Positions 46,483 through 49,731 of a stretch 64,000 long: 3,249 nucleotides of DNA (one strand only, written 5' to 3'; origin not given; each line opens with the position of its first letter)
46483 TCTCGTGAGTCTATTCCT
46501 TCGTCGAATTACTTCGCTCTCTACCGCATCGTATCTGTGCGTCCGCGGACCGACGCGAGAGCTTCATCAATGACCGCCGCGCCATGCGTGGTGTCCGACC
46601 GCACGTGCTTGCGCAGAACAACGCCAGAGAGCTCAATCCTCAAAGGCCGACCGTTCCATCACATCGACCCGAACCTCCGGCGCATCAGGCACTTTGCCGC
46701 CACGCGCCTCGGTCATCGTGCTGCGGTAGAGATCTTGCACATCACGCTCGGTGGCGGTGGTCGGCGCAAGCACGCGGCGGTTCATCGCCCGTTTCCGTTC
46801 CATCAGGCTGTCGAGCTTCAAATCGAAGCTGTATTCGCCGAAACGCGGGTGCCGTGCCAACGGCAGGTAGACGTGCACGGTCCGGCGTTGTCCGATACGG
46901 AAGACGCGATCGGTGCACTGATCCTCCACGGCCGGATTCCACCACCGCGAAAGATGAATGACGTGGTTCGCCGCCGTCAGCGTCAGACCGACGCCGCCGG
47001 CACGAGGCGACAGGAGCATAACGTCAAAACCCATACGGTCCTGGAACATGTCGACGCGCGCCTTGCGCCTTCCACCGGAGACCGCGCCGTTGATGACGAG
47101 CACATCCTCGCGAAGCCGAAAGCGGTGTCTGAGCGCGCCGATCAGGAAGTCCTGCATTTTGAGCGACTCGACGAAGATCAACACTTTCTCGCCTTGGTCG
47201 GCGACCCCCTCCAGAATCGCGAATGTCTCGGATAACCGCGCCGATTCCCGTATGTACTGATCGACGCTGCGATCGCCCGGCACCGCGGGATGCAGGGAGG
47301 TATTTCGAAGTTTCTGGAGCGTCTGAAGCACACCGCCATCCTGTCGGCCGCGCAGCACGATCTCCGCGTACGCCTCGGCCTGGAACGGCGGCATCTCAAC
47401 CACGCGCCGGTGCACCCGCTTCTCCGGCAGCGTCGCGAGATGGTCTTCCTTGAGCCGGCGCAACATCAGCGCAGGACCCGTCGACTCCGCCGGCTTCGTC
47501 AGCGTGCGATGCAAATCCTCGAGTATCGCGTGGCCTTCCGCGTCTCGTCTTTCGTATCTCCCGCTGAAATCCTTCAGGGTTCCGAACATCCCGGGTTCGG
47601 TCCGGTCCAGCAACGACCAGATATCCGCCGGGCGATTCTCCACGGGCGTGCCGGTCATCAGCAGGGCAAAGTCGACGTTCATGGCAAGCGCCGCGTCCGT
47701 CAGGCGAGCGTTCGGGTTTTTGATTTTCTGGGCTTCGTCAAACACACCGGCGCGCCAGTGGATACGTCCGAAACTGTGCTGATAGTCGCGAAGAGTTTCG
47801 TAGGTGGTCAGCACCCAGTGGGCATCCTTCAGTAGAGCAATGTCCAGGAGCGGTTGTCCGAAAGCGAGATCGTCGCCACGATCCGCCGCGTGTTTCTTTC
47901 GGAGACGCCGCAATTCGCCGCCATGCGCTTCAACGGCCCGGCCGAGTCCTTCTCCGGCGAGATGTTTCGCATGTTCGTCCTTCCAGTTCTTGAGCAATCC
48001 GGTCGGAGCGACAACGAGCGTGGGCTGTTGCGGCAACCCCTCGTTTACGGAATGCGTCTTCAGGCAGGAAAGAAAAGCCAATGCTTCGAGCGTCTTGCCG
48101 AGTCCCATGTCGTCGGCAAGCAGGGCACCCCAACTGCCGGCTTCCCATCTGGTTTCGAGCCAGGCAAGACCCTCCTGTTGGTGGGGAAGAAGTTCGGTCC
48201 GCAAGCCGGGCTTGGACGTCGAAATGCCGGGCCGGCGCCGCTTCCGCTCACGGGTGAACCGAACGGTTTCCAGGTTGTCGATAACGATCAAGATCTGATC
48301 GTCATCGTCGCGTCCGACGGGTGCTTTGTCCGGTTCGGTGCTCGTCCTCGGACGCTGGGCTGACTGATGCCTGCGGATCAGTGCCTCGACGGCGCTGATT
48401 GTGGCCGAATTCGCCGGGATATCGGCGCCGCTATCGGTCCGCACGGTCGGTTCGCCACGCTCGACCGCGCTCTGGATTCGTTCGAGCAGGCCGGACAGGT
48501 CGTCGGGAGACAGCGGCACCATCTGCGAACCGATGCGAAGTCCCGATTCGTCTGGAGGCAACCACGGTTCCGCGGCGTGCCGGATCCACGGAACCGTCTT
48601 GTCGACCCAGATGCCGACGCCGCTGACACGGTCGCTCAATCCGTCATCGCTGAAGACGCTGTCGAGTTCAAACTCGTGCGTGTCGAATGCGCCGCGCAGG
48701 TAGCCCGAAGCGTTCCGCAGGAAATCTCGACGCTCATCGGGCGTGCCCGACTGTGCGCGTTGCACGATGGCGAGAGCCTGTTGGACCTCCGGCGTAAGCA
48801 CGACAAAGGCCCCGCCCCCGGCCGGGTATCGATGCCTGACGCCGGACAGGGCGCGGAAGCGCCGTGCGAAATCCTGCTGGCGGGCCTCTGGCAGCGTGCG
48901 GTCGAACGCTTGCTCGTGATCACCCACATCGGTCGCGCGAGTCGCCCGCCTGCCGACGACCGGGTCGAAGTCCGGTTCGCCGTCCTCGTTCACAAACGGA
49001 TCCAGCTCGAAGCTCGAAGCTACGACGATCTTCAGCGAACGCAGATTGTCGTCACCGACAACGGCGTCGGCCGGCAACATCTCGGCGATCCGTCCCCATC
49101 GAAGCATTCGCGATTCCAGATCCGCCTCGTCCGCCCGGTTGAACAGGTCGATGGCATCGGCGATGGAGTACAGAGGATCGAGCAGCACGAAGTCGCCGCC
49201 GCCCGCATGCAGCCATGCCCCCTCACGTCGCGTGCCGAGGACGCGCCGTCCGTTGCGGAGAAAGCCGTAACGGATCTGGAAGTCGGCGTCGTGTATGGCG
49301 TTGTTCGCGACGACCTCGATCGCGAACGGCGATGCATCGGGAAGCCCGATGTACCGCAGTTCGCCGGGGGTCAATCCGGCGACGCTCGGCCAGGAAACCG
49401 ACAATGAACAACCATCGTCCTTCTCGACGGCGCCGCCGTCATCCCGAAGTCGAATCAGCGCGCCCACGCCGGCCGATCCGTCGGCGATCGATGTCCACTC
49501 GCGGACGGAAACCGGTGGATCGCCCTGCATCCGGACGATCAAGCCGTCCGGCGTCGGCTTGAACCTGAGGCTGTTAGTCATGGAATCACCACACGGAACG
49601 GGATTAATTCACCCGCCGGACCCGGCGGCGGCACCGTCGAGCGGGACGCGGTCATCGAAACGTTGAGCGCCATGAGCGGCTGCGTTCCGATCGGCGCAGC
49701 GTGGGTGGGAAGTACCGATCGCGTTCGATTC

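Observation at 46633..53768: Complete four-gene Zorya type I-like anti-phage operon (MotA-like, MotB/OmpA-like, EH-type protein, SNF2 helicase)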

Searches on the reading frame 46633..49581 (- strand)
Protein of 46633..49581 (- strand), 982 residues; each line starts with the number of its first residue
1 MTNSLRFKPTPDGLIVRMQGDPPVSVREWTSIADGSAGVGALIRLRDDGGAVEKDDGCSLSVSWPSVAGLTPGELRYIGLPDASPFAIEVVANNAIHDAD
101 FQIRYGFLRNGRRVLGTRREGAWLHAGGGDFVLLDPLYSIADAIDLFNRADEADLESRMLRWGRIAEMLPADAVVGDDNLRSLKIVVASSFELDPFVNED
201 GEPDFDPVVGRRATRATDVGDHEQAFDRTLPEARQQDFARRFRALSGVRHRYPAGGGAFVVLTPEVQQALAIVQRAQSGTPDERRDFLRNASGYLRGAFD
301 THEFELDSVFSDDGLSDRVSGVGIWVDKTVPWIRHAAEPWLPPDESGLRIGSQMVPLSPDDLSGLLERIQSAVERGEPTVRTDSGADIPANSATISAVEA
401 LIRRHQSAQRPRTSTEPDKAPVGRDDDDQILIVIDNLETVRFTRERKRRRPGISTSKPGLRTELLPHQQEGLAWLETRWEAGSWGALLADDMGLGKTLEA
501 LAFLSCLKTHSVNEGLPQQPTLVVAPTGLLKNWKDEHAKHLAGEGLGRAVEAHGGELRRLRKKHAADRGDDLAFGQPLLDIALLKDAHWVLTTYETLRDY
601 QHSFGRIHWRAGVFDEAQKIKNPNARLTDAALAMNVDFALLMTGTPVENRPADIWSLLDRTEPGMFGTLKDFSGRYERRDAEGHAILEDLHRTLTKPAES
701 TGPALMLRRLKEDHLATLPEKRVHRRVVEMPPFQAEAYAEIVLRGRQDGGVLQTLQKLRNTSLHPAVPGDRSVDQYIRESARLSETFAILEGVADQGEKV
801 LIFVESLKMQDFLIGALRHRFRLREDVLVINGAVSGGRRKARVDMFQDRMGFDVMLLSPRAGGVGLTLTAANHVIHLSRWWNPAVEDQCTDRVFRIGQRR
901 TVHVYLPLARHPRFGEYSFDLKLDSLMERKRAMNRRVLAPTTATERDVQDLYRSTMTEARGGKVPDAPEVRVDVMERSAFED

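Call 3: search_protein_families(library=padloc, proteins=[window:46633-49581:-])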
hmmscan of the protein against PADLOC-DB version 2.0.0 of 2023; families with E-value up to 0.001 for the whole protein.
window:46633-49581:- (982 aa): 34 families (the best 25 are shown)
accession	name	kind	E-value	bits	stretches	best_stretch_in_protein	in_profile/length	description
PDLC00634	ZorD1|ZorD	-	8.2e-292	969.1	1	11-964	25-995/1208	"SWI2/SNF2 helicase, Mrr-like nuclease"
PDLC00629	ZorD1|ZorD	-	3.4e-289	960.1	1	39-963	51-980/1012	"SWI2/SNF2 helicase, Mrr-like nuclease"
PDLC00631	ZorD1|ZorD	-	2.2e-198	659.4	1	20-980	19-953/1071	"SWI2/SNF2 helicase, Mrr-like nuclease"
PDLC00632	ZorD1|ZorD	-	1.1e-135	452.1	2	302-943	419-1085/1101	"SWI2/SNF2 helicase, Mrr-like nuclease"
PDLC00633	ZorD1|ZorD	-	1e-125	419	1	63-945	78-892/908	"SWI2/SNF2 helicase, Mrr-like nuclease"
PDLC00627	ZorD1|ZorD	-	1.4e-123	411.9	1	258-949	256-1000/1006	"SWI2/SNF2 helicase, Mrr-like nuclease"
PDLC00628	ZorD1|ZorD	-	9.8e-94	313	1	424-910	472-945/1171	"SWI2/SNF2 helicase, Mrr-like nuclease"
PDLC00630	ZorD1|ZorD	-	4.6e-79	264.8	1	465-941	129-650/817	"SWI2/SNF2 helicase, Mrr-like nuclease"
PDLC02854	DpdE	-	4.2e-75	251.3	1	306-942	418-1066/1083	DpdE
PDLC02842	DpdE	-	2.3e-58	195.8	1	453-906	690-1125/1176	DpdE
PDLC02845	DpdE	-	1.9e-50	169.7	1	460-939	840-1274/1293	DpdE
PDLC02849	DpdE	-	2.4e-47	159.6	1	443-904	381-805/857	DpdE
PDLC02850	DpdE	-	8.2e-47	157.8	1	460-946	801-1250/1282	DpdE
PDLC02851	DpdE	-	2.6e-46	155.9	1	456-906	590-1009/1055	DpdE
PDLC02627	DrmD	-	3.2e-27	93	1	486-909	321-675/748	DrmD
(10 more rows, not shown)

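Call 4: search_protein_families(library=pfam, proteins=[window:46633-49581:-], max_evalue=0.01)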
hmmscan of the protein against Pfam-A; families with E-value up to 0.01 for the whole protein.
window:46633-49581:- (982 aa): 3 families
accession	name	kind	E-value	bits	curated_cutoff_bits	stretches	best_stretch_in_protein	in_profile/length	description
PF00176.29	SNF2-rel_dom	-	1.2e-50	172.7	24.9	1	467-744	1-255/290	SNF2-related domain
PF00271.37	Helicase_C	-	1.6e-13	51.3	23.5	1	794-897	12-110/110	Helicase conserved C-terminal domain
PF04851.21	ResIII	-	0.00084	19.7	22.5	1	463-647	3-163/164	Type III restriction enzyme, res subunit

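Call 12: search_solved_structures(query=window:46633-49581:-, show_alignments=1, max_evalue=0.001)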
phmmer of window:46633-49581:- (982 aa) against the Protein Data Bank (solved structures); distinct sequences matched with E-value up to 0.001: 85 (the best 60 are shown).
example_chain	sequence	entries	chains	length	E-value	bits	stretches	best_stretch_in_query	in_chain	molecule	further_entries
8qy7_A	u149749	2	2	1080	7.9e-76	259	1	312-941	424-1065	DEAD/DEAH box helicase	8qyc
1z63_A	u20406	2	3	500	4.3e-60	206.9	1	460-940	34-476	Helicase of the snf2/rad54 family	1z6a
6ne3_W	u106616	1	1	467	4.8e-40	140.5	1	464-908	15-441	SWI/SNF-related matrix-associated actin-dependent regulator of chromatin subfamily A membe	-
5vvr_M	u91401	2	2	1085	5.8e-40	140.3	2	582-906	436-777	DNA repair and recombination protein RAD26 | RAD26 isoform 1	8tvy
6gej_M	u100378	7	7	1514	2e-39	138.5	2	444-663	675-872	Helicase SWR1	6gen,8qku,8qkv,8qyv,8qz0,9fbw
9b1d_A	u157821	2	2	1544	2.1e-39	138.4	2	443-663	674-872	Helicase SWR1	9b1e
8v4y_W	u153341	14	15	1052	5.1e-39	137.1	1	464-909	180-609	SWI/SNF-related matrix-associated actin-dependent regulator of chromatin subfamily A membe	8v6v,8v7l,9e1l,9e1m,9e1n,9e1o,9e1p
7ux9_P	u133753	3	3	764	1.2e-37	132.6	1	463-906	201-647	ATP-dependent DNA helicase DDM1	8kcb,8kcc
8wh5_K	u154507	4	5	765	1.2e-37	132.6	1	463-906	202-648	ATP-dependent DNA helicase DDM1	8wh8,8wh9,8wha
8j90_K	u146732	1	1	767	1.2e-37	132.6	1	463-906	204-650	ATP-dependent DNA helicase DDM1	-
8euf_Q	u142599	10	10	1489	3.5e-37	131.1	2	461-738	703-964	Chromatin-remodeling ATPase INO80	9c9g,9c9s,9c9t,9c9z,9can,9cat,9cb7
9ge5_G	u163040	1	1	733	5.9e-37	130.3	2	467-715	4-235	Chromatin-remodeling ATPase INO80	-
6hts_G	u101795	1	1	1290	1.2e-36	129.3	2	463-716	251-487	Chromatin-remodeling ATPase INO80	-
8skz_A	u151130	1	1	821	1.4e-36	129.1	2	463-723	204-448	ATP-dependent DNA helicase DDM1,Lymphoid-specific helicase chimera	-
6ryr_W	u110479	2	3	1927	1.4e-36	129.1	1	464-909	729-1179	Chromodomain-helicase-DNA-binding protein 4,Chromodomain-helicase-DNA-binding protein 4,Ch | Chromodomain-helicase-DNA-binding protein 4,CHD4,Chromodomain-helic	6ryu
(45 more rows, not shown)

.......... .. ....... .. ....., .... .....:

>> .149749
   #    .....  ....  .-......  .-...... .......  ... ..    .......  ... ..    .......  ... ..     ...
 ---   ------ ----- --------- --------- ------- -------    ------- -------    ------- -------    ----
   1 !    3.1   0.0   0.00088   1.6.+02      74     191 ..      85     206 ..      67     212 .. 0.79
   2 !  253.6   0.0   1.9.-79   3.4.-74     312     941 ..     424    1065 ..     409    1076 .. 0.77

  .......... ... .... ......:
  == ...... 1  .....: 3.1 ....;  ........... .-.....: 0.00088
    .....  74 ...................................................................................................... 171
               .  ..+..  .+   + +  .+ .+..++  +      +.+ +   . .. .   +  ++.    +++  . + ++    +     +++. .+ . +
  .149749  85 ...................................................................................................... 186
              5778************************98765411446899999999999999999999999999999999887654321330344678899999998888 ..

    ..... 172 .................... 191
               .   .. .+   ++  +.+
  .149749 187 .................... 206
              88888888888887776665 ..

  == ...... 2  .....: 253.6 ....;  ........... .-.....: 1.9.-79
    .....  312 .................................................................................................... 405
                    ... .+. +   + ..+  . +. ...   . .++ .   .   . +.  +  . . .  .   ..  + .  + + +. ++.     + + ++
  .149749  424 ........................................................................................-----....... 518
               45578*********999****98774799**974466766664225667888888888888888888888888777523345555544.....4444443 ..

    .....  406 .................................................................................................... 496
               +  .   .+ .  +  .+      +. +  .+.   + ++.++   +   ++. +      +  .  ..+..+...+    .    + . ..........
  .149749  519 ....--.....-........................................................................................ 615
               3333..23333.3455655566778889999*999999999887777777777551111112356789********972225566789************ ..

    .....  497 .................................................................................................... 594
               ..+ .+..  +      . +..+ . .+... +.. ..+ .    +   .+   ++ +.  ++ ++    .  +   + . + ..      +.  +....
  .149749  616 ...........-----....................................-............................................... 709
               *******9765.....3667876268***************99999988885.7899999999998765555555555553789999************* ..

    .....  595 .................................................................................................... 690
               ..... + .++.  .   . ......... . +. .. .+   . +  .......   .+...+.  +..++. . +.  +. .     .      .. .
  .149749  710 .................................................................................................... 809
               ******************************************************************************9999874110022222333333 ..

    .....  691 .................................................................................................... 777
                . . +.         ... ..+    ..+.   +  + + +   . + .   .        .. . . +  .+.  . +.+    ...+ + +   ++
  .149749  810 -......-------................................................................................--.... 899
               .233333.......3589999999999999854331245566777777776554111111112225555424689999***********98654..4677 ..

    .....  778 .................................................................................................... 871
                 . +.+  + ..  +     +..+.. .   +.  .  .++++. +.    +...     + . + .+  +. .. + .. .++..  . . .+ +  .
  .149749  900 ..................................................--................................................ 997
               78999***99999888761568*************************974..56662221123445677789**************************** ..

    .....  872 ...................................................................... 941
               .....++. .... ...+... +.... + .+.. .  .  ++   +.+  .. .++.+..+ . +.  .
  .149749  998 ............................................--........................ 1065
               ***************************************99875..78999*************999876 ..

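Call 19: search_protein_families(library=ncbifam, proteins=[window:46633-49581:-], max_evalue=0.01)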
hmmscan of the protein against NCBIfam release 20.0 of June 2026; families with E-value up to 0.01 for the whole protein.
window:46633-49581:- (982 aa): 9 families
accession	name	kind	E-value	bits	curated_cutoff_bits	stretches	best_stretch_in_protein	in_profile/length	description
NF041790.1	anti-phage_ZorD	equivalog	2.2e-95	320.6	1500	1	305-907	418-1035/1035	type I Zorya anti-phage system protein ZorD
NF058637.1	helic_SCO1167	equivalog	1.8e-69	234.8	1200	1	456-942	462-914/932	SCO1167/SCO6262 family helicase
NF053675.1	pilus_reg_Snf2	equivalog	5.4e-46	157.2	1100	2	460-673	581-763/1029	pilus expression-regulating Snf2 family helicase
NF038318.1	DISARM_DrmD_b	equivalog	2.7e-16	58.9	950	1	464-680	30-224/868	DISARM system SNF2-like helicase DrmD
NF038317.1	DISARM_DrmD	equivalog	1.4e-11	43.5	610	2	792-922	501-634/1021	DISARM system SNF2-like helicase DrmD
NF041062.1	DpdE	equivalog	9.9e-10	37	500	1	487-687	174-340/1048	protein DpdE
NF042964.1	phospholipD_antiphage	equivalog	1.9e-08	33.1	1100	1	463-659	228-423/895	phospholipase D-like domain-containing anti-phage protein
NF003426.0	PRK04914.1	equivalog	5.4e-07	28.2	576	0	715-910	425-605/959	RNA polymerase-associated protein RapA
NF058636.1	helic_sll1366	equivalog_domain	3.6e-05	22.7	550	1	458-496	552-589/589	sll1366 family intein-prone helicase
